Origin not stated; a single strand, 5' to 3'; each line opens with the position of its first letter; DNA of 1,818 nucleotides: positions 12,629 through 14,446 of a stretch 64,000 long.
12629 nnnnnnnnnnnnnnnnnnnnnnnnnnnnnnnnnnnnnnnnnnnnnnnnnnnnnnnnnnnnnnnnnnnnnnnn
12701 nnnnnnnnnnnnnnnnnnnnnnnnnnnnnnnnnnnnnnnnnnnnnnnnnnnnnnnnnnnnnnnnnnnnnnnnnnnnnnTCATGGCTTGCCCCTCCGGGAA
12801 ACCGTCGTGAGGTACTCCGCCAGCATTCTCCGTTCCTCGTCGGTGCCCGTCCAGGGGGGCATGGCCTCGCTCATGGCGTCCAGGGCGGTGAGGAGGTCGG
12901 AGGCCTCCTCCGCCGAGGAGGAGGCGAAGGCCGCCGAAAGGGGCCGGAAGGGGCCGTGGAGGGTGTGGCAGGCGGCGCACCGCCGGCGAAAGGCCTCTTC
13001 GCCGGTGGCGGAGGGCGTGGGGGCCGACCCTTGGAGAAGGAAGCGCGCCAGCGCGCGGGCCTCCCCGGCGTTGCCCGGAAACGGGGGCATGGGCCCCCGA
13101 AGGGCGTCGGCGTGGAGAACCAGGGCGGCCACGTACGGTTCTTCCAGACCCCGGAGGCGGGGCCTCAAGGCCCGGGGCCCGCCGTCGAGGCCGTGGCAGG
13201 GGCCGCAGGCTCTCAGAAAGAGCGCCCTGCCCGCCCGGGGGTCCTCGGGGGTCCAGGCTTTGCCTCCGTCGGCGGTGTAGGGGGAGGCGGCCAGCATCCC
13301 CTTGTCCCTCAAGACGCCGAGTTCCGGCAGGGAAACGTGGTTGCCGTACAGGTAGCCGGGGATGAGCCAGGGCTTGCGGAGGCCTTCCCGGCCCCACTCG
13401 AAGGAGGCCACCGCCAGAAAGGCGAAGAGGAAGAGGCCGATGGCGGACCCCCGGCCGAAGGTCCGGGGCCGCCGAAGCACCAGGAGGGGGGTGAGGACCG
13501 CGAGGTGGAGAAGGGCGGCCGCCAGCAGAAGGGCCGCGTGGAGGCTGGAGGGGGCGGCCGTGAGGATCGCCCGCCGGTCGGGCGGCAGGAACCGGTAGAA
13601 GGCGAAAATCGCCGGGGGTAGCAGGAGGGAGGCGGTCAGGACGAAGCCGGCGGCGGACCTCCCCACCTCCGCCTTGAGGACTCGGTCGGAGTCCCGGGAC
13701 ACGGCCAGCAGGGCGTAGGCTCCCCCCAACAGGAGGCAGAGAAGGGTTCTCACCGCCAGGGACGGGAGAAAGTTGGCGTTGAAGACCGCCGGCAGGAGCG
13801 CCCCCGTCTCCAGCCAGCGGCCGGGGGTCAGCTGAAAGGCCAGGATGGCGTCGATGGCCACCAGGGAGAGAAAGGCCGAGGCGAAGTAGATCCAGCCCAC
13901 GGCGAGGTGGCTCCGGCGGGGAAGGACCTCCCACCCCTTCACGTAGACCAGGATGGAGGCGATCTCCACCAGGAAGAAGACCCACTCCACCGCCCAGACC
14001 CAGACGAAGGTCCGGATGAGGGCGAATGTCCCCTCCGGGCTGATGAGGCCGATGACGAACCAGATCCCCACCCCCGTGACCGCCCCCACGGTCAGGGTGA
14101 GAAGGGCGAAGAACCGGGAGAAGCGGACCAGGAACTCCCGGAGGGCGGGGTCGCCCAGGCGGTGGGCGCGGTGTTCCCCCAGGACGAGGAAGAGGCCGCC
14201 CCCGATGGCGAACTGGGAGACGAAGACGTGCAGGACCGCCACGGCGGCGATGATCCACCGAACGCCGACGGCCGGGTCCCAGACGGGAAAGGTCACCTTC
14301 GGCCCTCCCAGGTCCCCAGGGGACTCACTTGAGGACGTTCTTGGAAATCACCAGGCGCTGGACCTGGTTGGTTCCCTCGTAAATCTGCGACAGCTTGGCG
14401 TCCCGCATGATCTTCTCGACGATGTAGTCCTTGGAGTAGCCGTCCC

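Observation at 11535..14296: Truncated CydA-like quinol oxidase subunit fused to a di-haem cytochrome c domain, translationally coupled to an uncharacterised 416-aa membrane partner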

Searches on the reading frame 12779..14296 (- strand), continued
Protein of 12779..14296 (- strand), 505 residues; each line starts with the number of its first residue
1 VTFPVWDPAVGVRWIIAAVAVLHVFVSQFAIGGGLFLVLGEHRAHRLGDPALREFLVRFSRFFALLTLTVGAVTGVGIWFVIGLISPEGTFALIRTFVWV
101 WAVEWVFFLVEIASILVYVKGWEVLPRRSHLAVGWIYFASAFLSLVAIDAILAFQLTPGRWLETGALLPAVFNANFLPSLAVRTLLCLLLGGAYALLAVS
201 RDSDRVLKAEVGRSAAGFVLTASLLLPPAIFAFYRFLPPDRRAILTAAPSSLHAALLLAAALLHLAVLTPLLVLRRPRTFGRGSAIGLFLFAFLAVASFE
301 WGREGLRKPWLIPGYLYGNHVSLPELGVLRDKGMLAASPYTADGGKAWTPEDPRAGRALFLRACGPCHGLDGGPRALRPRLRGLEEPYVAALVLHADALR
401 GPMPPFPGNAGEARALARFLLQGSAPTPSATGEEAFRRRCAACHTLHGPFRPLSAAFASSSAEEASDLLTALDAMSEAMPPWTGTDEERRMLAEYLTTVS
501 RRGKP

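Call 30: find_related_loci(query=A1, collection=genome_contigs, flank=8000)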
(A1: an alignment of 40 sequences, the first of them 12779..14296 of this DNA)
Query A1 (505 aa) in genome_contigs; peptide patterns used: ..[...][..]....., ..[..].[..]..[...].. (x = any residue, [..] = any of these).
599 stretches matched a pattern (row limit reached: there are more); 568 encode a relative of the query (tblastn E <= 1e-3); the best 80 are kept; 80 distinct loci.
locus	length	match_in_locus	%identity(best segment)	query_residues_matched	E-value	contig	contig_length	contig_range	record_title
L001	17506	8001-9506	63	1-505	0e+0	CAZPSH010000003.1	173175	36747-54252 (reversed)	MAG TPA_asm: uncultured Thermoanaerobaculia bacterium isolate binchicken_co220_43 genome assembly, contig: NODE_16_lengt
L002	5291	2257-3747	49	1-496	7e-144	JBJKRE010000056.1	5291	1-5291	MAG: Acidobacteriota bacterium isolate Bin_51 S1Ck127_355210_flag_1_multi_7.0000_len_5291, whole genome shotgun sequence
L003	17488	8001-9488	41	1-501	1e-122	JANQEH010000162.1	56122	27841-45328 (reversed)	MAG: bacterium isolate PL23a_bin.125 k99_5861201, whole genome shotgun sequence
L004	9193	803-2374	46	1-504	8e-120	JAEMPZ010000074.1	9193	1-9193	MAG: Acidobacteria bacterium isolate 2016_B02_sed_C_26 c_000000002018, whole genome shotgun sequence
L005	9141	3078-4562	45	1-505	9e-120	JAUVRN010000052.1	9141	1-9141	MAG: Candidatus Zixiibacteriota bacterium isolate CSMAG_715 CSMAG_715_k127_1838051_length_9141_cov_8.0000, whole genome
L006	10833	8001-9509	43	1-504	5e-115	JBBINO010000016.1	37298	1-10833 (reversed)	MAG: Acidobacteriota bacterium isolate QNF170220_bin_258 NODE_1192_length_37298_cov_24.129393, whole genome shotgun sequ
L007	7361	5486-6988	45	1-502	5e-114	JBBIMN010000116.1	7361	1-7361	MAG: Acidobacteriota bacterium isolate RVF170221_bin_233 NODE_10630_length_7361_cov_3.122913, whole genome shotgun seque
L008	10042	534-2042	39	1-505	1e-112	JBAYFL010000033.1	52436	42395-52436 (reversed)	MAG: Verrucomicrobiia bacterium isolate SO_2016_GW1_10 scaffold01258_OW334_2016, whole genome shotgun sequence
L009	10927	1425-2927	39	1-503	3e-112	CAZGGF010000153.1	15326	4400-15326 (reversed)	MAG TPA_asm: uncultured Verrucomicrobiota bacterium isolate SRP293105_co1_5 genome assembly, contig: k141_292063, whole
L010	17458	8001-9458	43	1-488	2e-111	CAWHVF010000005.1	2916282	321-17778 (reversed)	MAG: uncultured Acidobacteriota bacterium isolate MFD04492.bin.2.129 genome assembly, contig: contig_21049, whole genome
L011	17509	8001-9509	37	1-505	2e-109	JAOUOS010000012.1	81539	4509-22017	MAG: Spirochaetia bacterium isolate 8_1_Oct_SF_Bin24 8_1_Oct_SF_Bin24_scaffold_119_c1, whole genome shotgun sequence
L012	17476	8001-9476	41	1-496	5e-109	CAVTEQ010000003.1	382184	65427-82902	MAG: uncultured Acidobacteriota bacterium isolate MFD09286.bin.1.183 genome assembly, contig: contig_19676, whole genome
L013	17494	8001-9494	39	1-497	1e-108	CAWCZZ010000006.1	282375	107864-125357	MAG: uncultured Acidobacteriota bacterium isolate MFD01716.bin.1.50 genome assembly, contig: contig_40437, whole genome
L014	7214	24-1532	39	1-505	1e-108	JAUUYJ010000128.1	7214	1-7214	MAG: Candidatus Zixiibacteriota bacterium isolate CSMAG_164 CSMAG_164_k127_2072796_length_7214_cov_143.1775, whole genom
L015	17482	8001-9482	39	1-500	6e-108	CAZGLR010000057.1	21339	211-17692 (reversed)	MAG TPA_asm: uncultured Ignavibacteriales bacterium isolate SRP141376_co3_444 genome assembly, contig: NODE_6637_length_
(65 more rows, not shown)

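Call 35: predict_structure(alignment_id=A1)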
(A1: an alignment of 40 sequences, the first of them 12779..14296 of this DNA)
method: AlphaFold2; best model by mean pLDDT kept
length: 505 residues; sequences in the alignment: 40
mean_pLDDT: 90.4   pTM: 0.85
mean pLDDT of the five models: 90.4, 88.7, 88.4, 87.8, 85.2
residues with pLDDT >= 90: 355; 70-90: 126; 50-70: 15; < 50: 9
segments of 3 or more residues with pLDDT < 50: 1-6
pLDDT, mean of each block of 10 residues (from residue 1): 44 70 92 98 97 98 93 85 78 91 95 97 97 98 96 91 93 96 98 98 96 98 98 90 80 91 98 93 97 95 78 82 90 85 77 92 87 87 94 92 88 97 90 94 89 92 96 89 94 96 68
secondary structure, 60 per line:
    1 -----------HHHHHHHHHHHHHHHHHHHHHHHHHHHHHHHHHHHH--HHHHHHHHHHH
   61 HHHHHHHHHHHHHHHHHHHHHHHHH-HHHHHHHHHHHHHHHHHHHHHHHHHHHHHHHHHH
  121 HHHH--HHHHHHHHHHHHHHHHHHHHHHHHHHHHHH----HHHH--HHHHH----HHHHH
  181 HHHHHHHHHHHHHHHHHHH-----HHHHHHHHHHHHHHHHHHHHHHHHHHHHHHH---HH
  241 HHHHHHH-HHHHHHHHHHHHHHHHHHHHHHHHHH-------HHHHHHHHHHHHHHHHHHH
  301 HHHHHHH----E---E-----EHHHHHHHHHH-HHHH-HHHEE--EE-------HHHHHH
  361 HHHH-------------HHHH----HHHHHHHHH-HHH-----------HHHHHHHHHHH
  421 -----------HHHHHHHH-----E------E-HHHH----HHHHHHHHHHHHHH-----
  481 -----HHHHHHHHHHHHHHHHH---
elements in order: H12-47 H50-85 H87-124 H127-156 H161-164 H167-171 H176-199 H205-235 H239-247 H249-274 H282-307 H323-332 H334-337 H355-364 H378-381 H386-394 H410-420 H432-439 H454-457 H462-475 H486-502

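Call 40: fold_search(model_id=the predicted structure, library=pdb)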
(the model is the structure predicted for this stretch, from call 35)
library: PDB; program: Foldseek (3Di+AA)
matches with E <= 10: 493; with E <= 0.001: 11
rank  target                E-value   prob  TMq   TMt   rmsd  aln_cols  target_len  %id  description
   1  8b4o_A                3.6e-07  1.00  0.50  0.56   5.2       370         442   19  Cryo-EM structure of cytochrome bd oxidase from C. glutamicum (released 2022-12-28)
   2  9r2g_A                4.4e-07  1.00  0.49  0.65   4.5       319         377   18  Cytochrome bd II oxidase qOR-2 type from Mycobacterium smegmatis (released 2026-03-04)
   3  7d5i_A                3.9e-06  1.00  0.48  0.53   5.7       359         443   17  Structure of Mycobacterium smegmatis bd complex in the apo-form. (released 2021-06-23)
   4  7oy2_C                4.9e-06  1.00  0.53  0.58   7.1       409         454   15  High resolution structure of cytochrome bd-II oxidase from E. coli (released 2021-12-15)
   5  5doq_A                6.7e-06  1.00  0.54  0.62   4.0       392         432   16  The structure of bd oxidase from Geobacillus thermodenitrificans (released 2016-05-04)
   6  9fka_A                7.5e-06  1.00  0.46  0.51   6.1       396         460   16  Cryo-EM structure of the reduced cytochrome bd oxidase from M. tuberculosis (released 2025-02-12)
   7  7nkz_A                8.2e-06  1.00  0.47  0.51   5.6       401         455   15  Cryo-EM structure of the cytochrome bd oxidase from M. tuberculosis at 2.5 A resolution (released 2021-09-22)
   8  6rko_A                2.1e-05  1.00  0.47  0.53   9.7       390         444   16  Cryo-EM structure of the E. coli cytochrome bd-I oxidase at 2.68 A resolution (released 2019-10-16)
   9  6rx4_A                5.0e-05  1.00  0.47  0.50   8.6       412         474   14  THE STRUCTURE OF BD OXIDASE FROM ESCHERICHIA COLI (released 2019-11-20)
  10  7ose_A                1.5e-04  1.00  0.48  0.48   8.2       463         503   13  cytochrome bd-II type oxidase with bound aurachin D (released 2021-11-17)
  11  9r2g_D                4.9e-04  1.00  0.46  0.68   3.8       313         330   19  Cytochrome bd II oxidase qOR-2 type from Mycobacterium smegmatis (released 2026-03-04)
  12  7d5i_B                1.1e-03  1.00  0.42  0.58   5.1       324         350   17  Structure of Mycobacterium smegmatis bd complex in the apo-form. (released 2021-06-23)
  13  9fka_B                1.4e-03  1.00  0.43  0.60   4.8       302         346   14  Cryo-EM structure of the reduced cytochrome bd oxidase from M. tuberculosis (released 2025-02-12)
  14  8b4o_B                2.2e-03  1.00  0.40  0.58   5.0       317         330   16  Cryo-EM structure of cytochrome bd oxidase from C. glutamicum (released 2022-12-28)
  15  7nkz_B                2.6e-03  1.00  0.44  0.64   4.2       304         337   14  Cryo-EM structure of the cytochrome bd oxidase from M. tuberculosis at 2.5 A resolution (released 2021-09-22)
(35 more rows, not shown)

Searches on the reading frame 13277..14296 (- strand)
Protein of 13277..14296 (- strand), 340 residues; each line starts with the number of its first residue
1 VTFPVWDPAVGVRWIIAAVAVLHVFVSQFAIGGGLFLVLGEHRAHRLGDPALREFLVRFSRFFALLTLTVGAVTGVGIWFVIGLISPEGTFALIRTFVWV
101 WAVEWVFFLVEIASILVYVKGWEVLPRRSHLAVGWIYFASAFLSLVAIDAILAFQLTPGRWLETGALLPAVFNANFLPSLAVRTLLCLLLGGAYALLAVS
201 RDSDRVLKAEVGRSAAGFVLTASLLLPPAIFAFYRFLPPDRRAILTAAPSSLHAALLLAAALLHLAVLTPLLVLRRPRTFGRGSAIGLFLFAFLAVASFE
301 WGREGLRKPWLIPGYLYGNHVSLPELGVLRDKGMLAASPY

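Call 25: search_solved_structures(query=A3, max_evalue=1, show_alignments=4)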
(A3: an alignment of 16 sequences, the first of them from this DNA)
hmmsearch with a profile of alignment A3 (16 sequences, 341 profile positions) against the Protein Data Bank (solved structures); distinct sequences matched with E-value up to 1: 2.
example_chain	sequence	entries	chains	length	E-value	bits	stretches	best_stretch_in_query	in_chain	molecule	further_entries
9r2g_A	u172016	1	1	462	0.031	17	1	22-199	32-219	Cytochrome bd menaquinol oxidase subunit I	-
3r77_A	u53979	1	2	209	0.27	13.9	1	158-207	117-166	Probable isochorismatase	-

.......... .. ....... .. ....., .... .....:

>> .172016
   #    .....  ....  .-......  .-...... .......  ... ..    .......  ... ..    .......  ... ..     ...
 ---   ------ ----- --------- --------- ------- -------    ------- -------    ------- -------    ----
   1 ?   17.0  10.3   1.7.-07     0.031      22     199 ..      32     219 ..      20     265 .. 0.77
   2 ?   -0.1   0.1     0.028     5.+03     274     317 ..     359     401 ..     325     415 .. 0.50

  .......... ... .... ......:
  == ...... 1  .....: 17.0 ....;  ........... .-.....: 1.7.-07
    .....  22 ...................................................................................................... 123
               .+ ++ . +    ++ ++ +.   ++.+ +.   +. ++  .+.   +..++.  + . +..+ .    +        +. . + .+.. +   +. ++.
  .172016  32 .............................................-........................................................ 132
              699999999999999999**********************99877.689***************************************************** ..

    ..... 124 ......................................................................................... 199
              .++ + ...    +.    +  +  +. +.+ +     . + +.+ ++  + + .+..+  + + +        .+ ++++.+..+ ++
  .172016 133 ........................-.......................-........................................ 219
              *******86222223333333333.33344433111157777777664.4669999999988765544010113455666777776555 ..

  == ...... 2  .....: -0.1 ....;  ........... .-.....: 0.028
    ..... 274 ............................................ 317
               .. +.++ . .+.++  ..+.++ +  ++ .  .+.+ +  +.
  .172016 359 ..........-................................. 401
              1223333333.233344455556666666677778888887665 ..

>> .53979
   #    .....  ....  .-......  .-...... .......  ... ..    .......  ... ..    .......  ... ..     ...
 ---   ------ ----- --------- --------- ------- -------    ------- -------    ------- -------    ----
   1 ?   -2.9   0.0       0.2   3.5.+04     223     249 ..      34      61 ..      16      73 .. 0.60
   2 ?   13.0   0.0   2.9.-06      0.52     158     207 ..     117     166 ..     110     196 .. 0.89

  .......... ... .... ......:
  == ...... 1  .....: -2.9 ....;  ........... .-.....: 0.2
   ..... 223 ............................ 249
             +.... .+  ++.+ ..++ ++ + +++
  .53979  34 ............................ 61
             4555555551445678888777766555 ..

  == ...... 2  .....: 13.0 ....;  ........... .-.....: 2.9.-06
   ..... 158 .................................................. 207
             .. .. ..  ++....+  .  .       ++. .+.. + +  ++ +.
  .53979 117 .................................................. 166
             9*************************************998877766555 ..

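Call 49: search_protein_representatives(protein=window:13277-14296:-)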
Query: 340 residues. Proteins with E-value up to 0.001 (for the whole library): 712; up to 1e-10: 433; up to 1e-30: 171. The best 150 are listed.
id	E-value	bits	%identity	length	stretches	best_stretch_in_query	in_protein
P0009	1.1e-100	354.1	56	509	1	1-338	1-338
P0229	7.0e-80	285.7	49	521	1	1-337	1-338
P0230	3.6e-79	283.3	47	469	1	1-338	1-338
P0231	6.3e-75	269.4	44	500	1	1-330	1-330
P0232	2.1e-74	267.7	45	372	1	17-340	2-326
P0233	2.4e-74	267.5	52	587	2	1-234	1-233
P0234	7.4e-74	265.8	43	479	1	1-335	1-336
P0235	5.1e-73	263.1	47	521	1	1-319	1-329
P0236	1.4e-72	261.6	41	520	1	2-330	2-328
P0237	1.7e-71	258.1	46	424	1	1-338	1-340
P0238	6.9e-71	256.1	46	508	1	1-328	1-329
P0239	2.5e-70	254.3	44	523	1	1-338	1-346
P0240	9.4e-70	252.4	44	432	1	1-337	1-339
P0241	2.4e-69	251.0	42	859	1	1-336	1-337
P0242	9.8e-69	249.0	41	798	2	3-321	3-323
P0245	4.6e-67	243.5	42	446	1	1-328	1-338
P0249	2.3e-66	241.2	40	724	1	1-335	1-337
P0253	1.9e-64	234.9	39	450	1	1-325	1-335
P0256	2.2e-63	231.4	37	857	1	1-337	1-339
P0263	1.2e-60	222.4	41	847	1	1-338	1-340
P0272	1.3e-59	219.1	40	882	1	2-338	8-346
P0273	1.3e-58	215.8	38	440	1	3-335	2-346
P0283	1.3e-55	205.8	36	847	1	1-340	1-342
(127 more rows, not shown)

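Call 55: list_cluster_members(proteins=[P0249, P0256, P0263, P0272, P0283, P0230, P0234, P0245, P0253, P0273])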
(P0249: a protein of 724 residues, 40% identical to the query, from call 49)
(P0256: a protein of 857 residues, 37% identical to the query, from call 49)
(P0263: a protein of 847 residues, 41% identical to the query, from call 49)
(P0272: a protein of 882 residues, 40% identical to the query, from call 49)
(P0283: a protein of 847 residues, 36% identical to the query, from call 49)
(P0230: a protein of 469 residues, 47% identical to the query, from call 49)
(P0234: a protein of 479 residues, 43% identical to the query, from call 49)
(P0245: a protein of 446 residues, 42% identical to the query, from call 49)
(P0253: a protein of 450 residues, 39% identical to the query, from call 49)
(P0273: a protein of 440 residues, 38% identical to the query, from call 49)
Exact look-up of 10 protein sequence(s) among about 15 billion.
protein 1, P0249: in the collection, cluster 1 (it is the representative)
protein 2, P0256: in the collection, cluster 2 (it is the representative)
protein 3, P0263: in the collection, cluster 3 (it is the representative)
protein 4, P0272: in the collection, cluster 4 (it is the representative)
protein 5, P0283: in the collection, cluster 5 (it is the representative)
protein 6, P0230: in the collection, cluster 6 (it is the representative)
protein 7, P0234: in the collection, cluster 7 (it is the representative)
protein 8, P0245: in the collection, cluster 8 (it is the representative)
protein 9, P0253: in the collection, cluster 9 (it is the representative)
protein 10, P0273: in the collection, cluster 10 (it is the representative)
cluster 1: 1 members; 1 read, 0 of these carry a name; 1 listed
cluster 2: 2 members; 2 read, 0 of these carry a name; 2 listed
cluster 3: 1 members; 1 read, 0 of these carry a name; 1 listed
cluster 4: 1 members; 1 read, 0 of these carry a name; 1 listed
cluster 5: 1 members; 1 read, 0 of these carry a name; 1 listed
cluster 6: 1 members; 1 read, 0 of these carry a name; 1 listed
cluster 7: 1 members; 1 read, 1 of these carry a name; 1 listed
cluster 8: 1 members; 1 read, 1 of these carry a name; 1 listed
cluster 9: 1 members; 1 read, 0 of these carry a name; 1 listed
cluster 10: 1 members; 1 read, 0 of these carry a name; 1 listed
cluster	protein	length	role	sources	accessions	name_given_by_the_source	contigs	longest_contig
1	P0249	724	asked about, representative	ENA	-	-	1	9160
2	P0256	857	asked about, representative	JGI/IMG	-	-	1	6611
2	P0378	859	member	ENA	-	-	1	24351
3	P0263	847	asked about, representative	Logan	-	-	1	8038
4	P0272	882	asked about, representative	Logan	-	-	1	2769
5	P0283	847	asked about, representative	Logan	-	-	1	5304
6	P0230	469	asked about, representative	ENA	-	-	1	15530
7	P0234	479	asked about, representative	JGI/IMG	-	hypothetical protein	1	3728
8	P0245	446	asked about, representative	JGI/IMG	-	cytochrome bd-type quinol oxidase subunit 1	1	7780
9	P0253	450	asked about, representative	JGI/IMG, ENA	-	-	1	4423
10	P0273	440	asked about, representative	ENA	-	-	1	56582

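Call 62: find_homologous_proteins(query=P0256, max_evalue=1e-20)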
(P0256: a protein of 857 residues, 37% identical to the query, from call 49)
Query P0256 (857 aa): 2250 proteins with E <= 1e-20 among 8000 candidates; the best 120 are listed.
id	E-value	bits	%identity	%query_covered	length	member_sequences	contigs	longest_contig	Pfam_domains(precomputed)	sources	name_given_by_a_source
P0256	0.0e+0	2023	100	100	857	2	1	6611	PF13442.12,PF14522.12,PF01654.23,PF22113.2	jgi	-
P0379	0.0e+0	1444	70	100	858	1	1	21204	PF13435.12,PF01654.23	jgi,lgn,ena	jgi:mono/diheme cytochrome c family protein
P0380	0.0e+0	1433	69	100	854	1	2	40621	PF14522.12,PF01654.23,PF22113.2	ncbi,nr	ncbi:MAG: cytochrome ubiquinol oxidase subunit I [Candidatus Magnetomorum sp.]|nr:cytochrome ubiquin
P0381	0.0e+0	1327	66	99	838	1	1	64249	PF14537.12,PF14522.12,PF01654.23,PF22113.2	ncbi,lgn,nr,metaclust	ncbi:cytochrome C [Candidatus Magnetomorum sp. HK-1]|nr:cytochrome C [Candidatus Magnetomorum sp. HK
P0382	0.0e+0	1325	66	99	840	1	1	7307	PF14537.12,PF13435.12,PF14522.12,PF01654.23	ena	-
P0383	0.0e+0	1300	64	99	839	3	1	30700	PF14537.12,PF13435.12,PF14522.12,PF01654.23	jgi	-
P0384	0.0e+0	1299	64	99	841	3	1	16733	PF14537.12,PF14522.12,PF01654.23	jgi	jgi:mono/diheme cytochrome c family protein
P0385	0.0e+0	1297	64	99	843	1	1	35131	PF14537.12,PF13435.12,PF14522.12,PF01654.23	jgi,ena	-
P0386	0.0e+0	1296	64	99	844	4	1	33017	PF14537.12,PF14522.12,PF01654.23,PF22113.2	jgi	-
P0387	0.0e+0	1290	63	99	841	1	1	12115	PF14537.12,PF13435.12,PF14522.12,PF01654.23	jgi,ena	-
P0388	0.0e+0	1285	63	99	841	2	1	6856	PF14537.12,PF13435.12,PF14522.12,PF01654.23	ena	-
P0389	0.0e+0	1283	64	99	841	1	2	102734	PF14537.12,PF13435.12,PF14522.12,PF01654.23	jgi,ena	jgi:mono/diheme cytochrome c family protein/MFS family permease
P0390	0.0e+0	1282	63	99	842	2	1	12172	PF14537.12,PF14522.12,PF01654.23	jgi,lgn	jgi:hypothetical protein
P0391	0.0e+0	1274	63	99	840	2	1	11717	PF14537.12,PF01654.23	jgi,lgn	jgi:mono/diheme cytochrome c family protein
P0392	0.0e+0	1271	63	99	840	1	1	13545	PF14537.12,PF14522.12,PF01654.23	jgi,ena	-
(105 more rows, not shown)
